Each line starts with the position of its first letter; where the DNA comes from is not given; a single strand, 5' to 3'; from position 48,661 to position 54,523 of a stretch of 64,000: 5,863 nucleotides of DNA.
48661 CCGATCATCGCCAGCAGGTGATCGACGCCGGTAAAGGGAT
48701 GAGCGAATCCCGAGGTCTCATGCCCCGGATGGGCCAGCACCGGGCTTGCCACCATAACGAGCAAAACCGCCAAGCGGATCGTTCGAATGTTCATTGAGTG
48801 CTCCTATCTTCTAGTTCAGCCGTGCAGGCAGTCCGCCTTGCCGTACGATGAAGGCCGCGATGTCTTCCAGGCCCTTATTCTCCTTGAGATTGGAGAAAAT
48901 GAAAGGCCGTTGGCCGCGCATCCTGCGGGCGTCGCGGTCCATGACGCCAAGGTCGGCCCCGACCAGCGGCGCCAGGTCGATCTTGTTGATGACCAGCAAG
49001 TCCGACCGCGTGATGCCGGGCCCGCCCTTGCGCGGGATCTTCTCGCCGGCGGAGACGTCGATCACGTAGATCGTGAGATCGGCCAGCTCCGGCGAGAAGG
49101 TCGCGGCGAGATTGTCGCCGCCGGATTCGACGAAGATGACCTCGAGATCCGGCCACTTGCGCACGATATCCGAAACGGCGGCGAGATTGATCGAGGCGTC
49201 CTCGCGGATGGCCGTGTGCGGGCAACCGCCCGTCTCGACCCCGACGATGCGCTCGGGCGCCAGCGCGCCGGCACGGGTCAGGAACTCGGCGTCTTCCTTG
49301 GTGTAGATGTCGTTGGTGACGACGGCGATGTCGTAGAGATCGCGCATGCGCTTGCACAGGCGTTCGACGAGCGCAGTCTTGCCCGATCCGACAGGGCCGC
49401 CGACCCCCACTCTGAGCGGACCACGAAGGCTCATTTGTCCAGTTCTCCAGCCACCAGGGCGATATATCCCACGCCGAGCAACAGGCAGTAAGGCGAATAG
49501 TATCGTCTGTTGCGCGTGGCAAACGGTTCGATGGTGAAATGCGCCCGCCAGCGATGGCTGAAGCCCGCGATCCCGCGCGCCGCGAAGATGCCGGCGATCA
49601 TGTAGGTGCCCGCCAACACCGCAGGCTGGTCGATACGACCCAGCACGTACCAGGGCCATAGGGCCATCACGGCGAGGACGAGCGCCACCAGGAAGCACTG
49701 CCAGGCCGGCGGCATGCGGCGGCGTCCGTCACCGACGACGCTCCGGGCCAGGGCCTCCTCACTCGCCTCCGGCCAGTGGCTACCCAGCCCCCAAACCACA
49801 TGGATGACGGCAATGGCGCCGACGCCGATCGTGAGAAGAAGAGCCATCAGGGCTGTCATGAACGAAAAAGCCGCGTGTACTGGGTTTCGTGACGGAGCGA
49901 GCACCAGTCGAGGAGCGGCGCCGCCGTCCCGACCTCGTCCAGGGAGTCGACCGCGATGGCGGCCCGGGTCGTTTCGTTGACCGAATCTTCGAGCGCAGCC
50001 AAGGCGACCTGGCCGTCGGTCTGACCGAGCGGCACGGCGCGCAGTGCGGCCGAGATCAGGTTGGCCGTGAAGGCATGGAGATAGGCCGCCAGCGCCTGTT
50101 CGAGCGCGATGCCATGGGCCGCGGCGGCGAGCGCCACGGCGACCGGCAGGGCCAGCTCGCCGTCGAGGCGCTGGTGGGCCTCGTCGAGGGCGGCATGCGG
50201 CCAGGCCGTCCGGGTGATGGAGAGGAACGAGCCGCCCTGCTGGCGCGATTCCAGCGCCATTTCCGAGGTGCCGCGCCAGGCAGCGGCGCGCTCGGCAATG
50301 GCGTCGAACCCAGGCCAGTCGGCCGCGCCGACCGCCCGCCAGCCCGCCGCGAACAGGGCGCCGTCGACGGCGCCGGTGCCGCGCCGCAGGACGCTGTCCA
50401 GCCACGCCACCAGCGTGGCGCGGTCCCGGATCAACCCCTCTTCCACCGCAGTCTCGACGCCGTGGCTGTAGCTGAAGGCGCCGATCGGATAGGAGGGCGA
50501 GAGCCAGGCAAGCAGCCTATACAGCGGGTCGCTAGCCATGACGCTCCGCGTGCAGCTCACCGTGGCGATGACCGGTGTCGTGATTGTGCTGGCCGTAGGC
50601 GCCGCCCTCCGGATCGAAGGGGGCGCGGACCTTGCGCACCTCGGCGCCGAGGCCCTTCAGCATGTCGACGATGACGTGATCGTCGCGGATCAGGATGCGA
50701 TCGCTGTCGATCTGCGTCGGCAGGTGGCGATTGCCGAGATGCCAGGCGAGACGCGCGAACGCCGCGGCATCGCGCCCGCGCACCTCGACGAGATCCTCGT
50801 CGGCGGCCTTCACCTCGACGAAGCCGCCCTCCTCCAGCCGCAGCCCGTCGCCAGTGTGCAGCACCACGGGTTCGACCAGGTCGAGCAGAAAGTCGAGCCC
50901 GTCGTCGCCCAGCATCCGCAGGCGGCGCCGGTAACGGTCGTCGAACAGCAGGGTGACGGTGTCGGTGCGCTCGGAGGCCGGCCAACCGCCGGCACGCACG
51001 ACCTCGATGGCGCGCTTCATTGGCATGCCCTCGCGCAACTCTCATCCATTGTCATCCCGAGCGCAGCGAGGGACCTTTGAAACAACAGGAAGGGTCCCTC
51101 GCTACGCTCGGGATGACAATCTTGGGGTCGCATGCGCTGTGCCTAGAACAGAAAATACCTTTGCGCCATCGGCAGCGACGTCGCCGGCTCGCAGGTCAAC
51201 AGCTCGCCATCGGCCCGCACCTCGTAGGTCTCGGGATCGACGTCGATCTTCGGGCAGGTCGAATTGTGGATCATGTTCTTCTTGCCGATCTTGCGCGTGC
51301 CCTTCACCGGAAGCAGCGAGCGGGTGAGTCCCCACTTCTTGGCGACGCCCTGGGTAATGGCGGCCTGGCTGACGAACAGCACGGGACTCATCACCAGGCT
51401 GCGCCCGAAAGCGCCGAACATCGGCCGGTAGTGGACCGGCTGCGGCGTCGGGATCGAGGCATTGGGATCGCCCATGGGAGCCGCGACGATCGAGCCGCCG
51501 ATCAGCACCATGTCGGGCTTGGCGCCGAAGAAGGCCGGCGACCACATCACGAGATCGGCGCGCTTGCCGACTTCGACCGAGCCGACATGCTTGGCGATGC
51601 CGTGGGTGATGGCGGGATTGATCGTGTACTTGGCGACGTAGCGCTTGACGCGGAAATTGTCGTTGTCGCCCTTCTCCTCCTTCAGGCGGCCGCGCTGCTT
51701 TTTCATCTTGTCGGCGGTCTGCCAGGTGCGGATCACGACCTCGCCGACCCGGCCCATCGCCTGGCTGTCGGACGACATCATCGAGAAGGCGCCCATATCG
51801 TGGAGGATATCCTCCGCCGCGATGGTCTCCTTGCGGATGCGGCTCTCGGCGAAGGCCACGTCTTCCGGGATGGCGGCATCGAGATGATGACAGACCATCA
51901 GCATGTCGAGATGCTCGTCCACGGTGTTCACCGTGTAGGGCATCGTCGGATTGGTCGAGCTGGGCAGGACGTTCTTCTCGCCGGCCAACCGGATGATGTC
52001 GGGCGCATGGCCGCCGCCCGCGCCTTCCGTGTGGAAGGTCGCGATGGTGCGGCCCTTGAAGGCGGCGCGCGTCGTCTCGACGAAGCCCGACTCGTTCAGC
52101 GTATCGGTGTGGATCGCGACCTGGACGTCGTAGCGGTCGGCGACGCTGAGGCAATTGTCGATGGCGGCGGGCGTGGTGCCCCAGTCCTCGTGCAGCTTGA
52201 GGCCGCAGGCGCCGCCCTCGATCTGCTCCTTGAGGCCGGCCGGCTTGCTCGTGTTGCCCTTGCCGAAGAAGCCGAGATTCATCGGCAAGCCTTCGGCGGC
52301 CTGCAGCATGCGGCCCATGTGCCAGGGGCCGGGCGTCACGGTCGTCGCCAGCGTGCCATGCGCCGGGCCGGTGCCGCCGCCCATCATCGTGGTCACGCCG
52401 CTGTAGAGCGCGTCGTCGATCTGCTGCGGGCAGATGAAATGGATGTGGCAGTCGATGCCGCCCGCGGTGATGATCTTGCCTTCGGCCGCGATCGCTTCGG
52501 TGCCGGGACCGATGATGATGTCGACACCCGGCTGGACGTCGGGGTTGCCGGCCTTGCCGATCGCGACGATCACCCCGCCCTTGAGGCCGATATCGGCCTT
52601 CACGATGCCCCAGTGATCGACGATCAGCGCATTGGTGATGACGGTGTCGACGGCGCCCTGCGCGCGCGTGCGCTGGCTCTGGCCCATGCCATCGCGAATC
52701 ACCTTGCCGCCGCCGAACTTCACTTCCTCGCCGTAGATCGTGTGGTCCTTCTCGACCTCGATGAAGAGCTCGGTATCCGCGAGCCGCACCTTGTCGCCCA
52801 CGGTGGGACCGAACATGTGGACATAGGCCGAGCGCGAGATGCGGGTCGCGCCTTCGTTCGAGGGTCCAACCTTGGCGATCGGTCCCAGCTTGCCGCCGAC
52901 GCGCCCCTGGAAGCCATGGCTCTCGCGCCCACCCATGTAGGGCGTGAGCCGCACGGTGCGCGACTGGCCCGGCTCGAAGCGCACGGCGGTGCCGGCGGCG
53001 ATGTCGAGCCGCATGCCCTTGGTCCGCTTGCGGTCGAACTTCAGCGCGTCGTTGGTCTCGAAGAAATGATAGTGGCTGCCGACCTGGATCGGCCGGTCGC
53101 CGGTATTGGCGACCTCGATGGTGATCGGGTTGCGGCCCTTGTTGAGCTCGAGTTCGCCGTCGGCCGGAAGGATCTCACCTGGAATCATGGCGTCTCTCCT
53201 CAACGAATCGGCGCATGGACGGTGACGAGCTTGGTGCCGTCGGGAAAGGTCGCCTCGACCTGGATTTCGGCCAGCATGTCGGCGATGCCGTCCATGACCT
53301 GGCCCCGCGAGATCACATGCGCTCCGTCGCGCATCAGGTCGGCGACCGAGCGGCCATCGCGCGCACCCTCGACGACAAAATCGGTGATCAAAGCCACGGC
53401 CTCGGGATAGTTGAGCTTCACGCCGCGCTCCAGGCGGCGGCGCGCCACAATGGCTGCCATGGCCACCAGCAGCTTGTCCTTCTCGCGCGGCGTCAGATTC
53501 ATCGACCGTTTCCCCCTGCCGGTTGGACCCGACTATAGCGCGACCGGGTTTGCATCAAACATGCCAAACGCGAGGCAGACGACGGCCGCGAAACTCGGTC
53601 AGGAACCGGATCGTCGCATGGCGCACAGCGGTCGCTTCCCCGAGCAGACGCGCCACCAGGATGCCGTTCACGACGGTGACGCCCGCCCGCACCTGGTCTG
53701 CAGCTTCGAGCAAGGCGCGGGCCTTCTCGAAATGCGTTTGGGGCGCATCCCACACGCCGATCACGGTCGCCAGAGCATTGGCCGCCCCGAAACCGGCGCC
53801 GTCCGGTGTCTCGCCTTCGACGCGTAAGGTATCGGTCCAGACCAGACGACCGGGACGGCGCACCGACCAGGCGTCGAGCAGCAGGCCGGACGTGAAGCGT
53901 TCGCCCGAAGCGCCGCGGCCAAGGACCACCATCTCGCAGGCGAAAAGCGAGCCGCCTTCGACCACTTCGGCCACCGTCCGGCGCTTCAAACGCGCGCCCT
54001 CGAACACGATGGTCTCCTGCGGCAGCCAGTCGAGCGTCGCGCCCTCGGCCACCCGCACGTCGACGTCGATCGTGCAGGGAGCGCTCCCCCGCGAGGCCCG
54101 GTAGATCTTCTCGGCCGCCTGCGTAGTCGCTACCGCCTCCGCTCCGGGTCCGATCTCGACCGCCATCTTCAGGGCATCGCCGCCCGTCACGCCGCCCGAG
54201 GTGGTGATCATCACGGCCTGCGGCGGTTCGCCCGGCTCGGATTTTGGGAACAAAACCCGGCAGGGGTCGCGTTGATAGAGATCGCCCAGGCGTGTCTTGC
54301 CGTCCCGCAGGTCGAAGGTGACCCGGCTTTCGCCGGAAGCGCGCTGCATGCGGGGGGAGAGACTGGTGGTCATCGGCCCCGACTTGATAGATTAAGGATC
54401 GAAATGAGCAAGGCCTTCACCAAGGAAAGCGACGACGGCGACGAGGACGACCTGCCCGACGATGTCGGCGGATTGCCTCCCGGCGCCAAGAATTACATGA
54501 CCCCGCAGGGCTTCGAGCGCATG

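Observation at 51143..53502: Two-chain urease of unusual type: free gamma plus fused beta-alpha subunit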

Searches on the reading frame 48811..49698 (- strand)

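Call 3: search_protein_families(library=pfam, proteins=[window:48811-49698:-])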
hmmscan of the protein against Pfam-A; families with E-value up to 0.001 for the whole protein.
window:48811-49698:- (295 aa): 1 family
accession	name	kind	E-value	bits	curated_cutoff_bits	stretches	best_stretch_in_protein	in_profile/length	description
PF02492.25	cobW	-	6.1e-40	137.2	20.7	1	97-267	3-179/180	CobW/HypB/UreG, nucleotide-binding domain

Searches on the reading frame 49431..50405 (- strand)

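Call 3: search_protein_families(library=pfam, proteins=[window:49431-50405:-])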
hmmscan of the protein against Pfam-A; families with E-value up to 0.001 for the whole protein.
window:49431-50405:- (324 aa): 1 family
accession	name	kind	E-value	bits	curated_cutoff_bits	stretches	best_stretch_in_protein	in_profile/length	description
PF13160.11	DUF3995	-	1.4e-17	64.8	34.3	1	196-313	2-123/124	Protein of unknown function (DUF3995)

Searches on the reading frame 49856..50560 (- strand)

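Call 3: search_protein_families(library=pfam, proteins=[window:49856-50560:-])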
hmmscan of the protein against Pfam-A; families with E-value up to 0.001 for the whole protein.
window:49856-50560:- (234 aa): 1 family
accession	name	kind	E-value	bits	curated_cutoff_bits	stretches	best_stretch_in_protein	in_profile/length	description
PF01730.21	UreF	-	1.3e-38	133.1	23.3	1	44-190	1-150/151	UreF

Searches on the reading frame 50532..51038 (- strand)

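Call 3: search_protein_families(library=pfam, proteins=[window:50532-51038:-])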
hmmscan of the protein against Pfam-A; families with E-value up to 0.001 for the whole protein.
window:50532-51038:- (168 aa): 2 families
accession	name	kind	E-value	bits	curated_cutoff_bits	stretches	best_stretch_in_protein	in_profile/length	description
PF05194.17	UreE_C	-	1.1e-30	106.2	23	1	81-164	1-84/87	UreE urease accessory protein, C-terminal domain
PF02814.20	UreE_N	-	4.7e-13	48.9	26.9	1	15-74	3-62/62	UreE urease accessory protein, N-terminal domain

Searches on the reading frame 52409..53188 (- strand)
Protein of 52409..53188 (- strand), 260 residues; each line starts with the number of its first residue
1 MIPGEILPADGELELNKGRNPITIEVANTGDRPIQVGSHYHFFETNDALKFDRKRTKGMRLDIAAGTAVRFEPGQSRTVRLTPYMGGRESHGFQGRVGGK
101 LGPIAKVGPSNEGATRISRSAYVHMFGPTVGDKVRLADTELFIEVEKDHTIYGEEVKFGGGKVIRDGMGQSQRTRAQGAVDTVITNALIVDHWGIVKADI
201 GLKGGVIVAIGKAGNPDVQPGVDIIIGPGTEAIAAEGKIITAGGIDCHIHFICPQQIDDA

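Call 5: find_homologous_proteins(query=window:52409-53188:-, max_evalue=1e-10)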
Query window:52409-53188:- (260 aa): 7999 proteins with E <= 1e-10 among 8000 candidates; the best 120 are listed.
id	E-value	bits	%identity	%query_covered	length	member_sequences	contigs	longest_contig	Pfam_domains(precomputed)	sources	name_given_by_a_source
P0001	1.1e-165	568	97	100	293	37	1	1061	PF00449.27,PF00699.26,PF01979.27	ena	-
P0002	1.3e-164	564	96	100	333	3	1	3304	PF00449.27,PF00699.26,PF01979.27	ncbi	ncbi:MAG: urease subunit beta, partial [Reyranella sp.]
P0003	8.0e-155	532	92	100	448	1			PF00449.27,PF00699.26,PF01979.27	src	-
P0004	1.3e-154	532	90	100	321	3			PF00449.27,PF00699.26,PF01979.27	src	-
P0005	6.0e-153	526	90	100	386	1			PF00449.27,PF00699.26,PF01979.27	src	-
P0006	5.8e-152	523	90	100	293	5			PF00449.27,PF00699.26,PF01979.27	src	-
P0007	4.7e-150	517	89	100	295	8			PF00449.27,PF00699.26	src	-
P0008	4.8e-150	517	88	100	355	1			PF00449.27,PF00699.26,PF01979.27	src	-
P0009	1.0e-149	515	89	100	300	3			PF00449.27,PF00699.26,PF01979.27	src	-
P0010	1.1e-149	515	87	100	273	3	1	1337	PF00449.27,PF00699.26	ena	-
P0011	2.1e-149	514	88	100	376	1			PF00449.27,PF00699.26,PF01979.27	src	-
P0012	1.0e-148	512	89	100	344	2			PF00449.27,PF00699.26,PF01979.27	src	-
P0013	2.1e-147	508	87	100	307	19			PF00449.27,PF00699.26,PF01979.27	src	-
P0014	2.8e-146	504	85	100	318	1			PF00449.27,PF00699.26,PF01979.27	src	-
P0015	3.1e-145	501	87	100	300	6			PF00449.27,PF00699.26,PF01979.27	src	-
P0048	5.1e-108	379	70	100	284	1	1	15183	PF00449.27,PF00699.26,PF01979.27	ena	-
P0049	2.2e-107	377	70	100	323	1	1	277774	PF00449.27,PF00699.26,PF01979.27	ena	-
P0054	6.4e-105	369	68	100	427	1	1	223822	PF00449.27,PF00699.26,PF01979.27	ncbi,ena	-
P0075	2.1e-92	328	84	67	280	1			PF00547.24,PF00449.27,PF00699.26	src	-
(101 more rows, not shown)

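Call 7: find_related_loci(query=window:52409-53188:-, collection=genome_contigs, flank=6000)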
Query window:52409-53188:- (260 aa) in genome_contigs; peptide patterns used: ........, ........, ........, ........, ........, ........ (x = any residue, [..] = any of these).
600 stretches matched a pattern (row limit reached: there are more); 599 encode a relative of the query (tblastn E <= 1e-3); the best 80 are kept; 80 distinct loci.
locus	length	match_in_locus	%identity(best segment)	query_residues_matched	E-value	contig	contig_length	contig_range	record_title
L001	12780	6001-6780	91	1-260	9e-159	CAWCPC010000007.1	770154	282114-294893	MAG: uncultured Alphaproteobacteria bacterium isolate MFD04967.bin.1.213 genome assembly, contig: contig_50738, whole ge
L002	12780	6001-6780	91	1-260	1e-158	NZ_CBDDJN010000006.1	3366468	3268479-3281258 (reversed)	MAG: Reyranella sp. isolate 580361a6-c49d-4e22-a59f-4d14db310f9d contig_6, whole genome shotgun sequence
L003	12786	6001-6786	89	1-260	2e-153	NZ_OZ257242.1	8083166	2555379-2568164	MAG: Reyranella sp. isolate b5110c16-a26b-47f6-9828-dbeb5a2aa157 chromosome 1, complete sequence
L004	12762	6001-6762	73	1-260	7e-124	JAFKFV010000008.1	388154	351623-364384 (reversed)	MAG: Bosea sp. (in: a-proteobacteria) isolate SCN18_30_10_14_R1_P_68_18 SCN18_30_10_14_R1_P_scaffold_40, whole genome sh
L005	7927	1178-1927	74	1-260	9e-123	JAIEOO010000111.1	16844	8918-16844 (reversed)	MAG: Acetobacteraceae bacterium isolate co.spades.DASTOOL.1kb_109 c_000000435175, whole genome shotgun sequence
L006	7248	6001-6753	71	1-260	5e-120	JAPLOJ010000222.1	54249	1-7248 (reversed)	MAG: Alphaproteobacteria bacterium isolate LacPavin_0818_WC50_MAG_62_8 LacPavin_0818_WC50_scaffold_586609, whole genome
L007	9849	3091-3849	70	1-260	3e-119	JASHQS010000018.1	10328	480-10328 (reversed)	MAG: Xanthobacteraceae bacterium isolate JOPF081 JOPF_N07C_contig_21527, whole genome shotgun sequence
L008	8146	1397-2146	71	1-260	2e-118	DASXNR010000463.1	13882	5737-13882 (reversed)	MAG TPA_asm: Acetobacteraceae bacterium isolate SMAG_U5359 k141_3822962, whole genome shotgun sequence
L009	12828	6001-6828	67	1-260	5e-118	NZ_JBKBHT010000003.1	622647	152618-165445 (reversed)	MAG: Ferrovibrio sp. isolate 21H_026.bin.44 NODE_15_length_622647_cov_19.169228, whole genome shotgun sequence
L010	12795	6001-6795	70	1-260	2e-117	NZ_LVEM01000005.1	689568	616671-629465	Bradyrhizobium stylosanthis strain BR 446 scaffold5.1, whole genome shotgun sequence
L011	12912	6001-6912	61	1-260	4e-117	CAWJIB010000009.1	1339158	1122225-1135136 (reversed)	MAG: uncultured Alphaproteobacteria bacterium isolate MFD03726.bin.1.218 genome assembly, contig: contig_31780, whole ge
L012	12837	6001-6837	66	1-260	1e-116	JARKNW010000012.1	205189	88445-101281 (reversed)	MAG: Pleomorphomonas sp. isolate D110_maxbin.021 k141_229665, whole genome shotgun sequence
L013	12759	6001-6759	70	1-260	2e-116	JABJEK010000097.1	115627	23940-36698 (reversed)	MAG: Rhodospirillaceae bacterium isolate SI074_bin10 k141_1698205, whole genome shotgun sequence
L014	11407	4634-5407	71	1-260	6e-116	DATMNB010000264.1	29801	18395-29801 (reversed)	MAG TPA_asm: Gemmatimonadaceae bacterium isolate SMAG_U12839 k141_4039830, whole genome shotgun sequence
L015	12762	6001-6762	67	2-260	7e-116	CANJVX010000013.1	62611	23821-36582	MAG: Beijerinckiaceae bacterium isolate RH-23may17-767 genome assembly, contig: RH-23may17-C3278, whole genome shotgun s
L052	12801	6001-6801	63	1-260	4e-103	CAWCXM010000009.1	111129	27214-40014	MAG: uncultured Alphaproteobacteria bacterium isolate MFD03250.bin.1.152 genome assembly, contig: contig_21268, whole ge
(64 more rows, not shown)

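Call 13: search_protein_representatives(protein=window:52409-53188:-)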
Query: 260 residues. Proteins with E-value up to 0.001 (for the whole library): 5440; up to 1e-10: 3137; up to 1e-30: 528. The best 150 are listed.
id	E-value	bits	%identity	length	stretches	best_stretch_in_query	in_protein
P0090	6.3e-88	311.2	72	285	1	27-254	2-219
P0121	8.1e-82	291.2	62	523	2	114-256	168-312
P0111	1.1e-80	287.4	63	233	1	1-223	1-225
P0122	3.0e-80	286.1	56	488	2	113-260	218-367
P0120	2.1e-79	283.3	67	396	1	27-260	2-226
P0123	1.5e-78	280.5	65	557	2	115-256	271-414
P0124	3.1e-78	279.4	58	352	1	8-260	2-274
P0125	1.3e-77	277.4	59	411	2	116-258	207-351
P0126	3.1e-77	276.2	87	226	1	59-206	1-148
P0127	6.3e-74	265.3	57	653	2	115-257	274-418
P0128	1.1e-73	264.5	54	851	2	104-259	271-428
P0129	5.8e-72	258.9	60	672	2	117-260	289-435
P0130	1.9e-71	257.2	79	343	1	115-260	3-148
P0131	9.0e-71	255.0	81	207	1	116-260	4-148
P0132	9.8e-71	254.9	82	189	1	116-260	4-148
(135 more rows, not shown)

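Call 54: find_homologous_proteins(query=P0075, max_evalue=1e-20)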
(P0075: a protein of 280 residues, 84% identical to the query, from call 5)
Query P0075 (280 aa): 7935 proteins with E <= 1e-20 among 8000 candidates; the best 120 are listed.
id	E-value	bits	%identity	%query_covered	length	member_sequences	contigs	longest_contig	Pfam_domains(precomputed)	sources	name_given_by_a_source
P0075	7.4e-180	614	100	100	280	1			PF00547.24,PF00449.27,PF00699.26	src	-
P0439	2.7e-111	389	86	74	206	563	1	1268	PF00547.24,PF00699.26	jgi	jgi:urease subunit gamma/beta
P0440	3.0e-111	389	85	74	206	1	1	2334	PF00547.24,PF00699.26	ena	-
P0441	1.6e-110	387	85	74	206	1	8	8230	PF00547.24,PF00699.26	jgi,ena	jgi:urease subunit gamma/beta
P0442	1.7e-110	387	84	74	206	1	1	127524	PF00547.24,PF00699.26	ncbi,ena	-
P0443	2.3e-110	386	84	74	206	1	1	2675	PF00547.24,PF00699.26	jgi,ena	jgi:urease subunit gamma/beta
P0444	2.5e-110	386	84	74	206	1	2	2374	PF00547.24,PF00699.26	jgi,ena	jgi:urease subunit gamma/beta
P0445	3.1e-110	386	84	74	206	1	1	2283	PF00547.24,PF00699.26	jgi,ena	jgi:urease subunit gamma/beta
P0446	3.2e-110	386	85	74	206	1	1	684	PF00547.24,PF00699.26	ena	-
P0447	3.3e-110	386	84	74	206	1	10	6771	PF00547.24,PF00699.26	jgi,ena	jgi:urease subunit gamma/beta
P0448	4.6e-110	385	84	74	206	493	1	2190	PF00547.24,PF00699.26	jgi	jgi:urease subunit gamma/beta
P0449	5.0e-110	385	84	74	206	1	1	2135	PF00547.24,PF00699.26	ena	-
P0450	6.3e-110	385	84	74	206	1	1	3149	PF00547.24,PF00699.26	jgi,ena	jgi:urease subunit gamma/beta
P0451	9.9e-110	384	84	74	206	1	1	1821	PF00547.24,PF00699.26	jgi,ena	-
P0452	9.9e-110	384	84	74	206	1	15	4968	PF00547.24,PF00699.26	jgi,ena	jgi:urease subunit gamma/beta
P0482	2.5e-107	376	73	90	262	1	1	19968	PF00547.24,PF00449.27,PF00699.26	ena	-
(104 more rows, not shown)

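Call 55: find_encoding_contigs(protein=P0482, flank=3500, max_places=2)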
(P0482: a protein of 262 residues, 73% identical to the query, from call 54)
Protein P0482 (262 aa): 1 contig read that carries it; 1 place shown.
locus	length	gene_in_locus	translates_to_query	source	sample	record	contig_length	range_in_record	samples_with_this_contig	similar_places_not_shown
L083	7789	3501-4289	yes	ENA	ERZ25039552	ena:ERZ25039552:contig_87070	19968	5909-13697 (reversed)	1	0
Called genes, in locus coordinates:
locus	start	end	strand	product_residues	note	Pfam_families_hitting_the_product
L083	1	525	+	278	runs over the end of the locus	PF01263:Aldose_epim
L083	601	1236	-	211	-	PF01810:LysE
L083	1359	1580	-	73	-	-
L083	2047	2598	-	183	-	PF03449:GreA_GreB_N, PF01272:GreA_GreB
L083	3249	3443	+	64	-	-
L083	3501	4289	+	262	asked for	PF00547:Urease_gamma, PF00699:Urease_beta, PF00449:Urease_alpha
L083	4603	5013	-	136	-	-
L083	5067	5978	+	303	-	PF01979:Amidohydro_1, PF07969:Amidohydro_3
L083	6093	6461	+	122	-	PF05194:UreE_C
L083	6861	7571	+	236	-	PF01730:UreF, PF13160:DUF3995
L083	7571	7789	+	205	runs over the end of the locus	PF02492:cobW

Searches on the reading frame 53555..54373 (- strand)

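Call 3: search_protein_families(library=pfam, proteins=[window:53555-54373:-])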
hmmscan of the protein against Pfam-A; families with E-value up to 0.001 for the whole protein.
window:53555-54373:- (272 aa): 1 family
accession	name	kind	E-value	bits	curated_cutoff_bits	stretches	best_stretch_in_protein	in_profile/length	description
PF01774.22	UreD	-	1e-50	173.1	27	1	54-248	1-199/201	UreD urease accessory protein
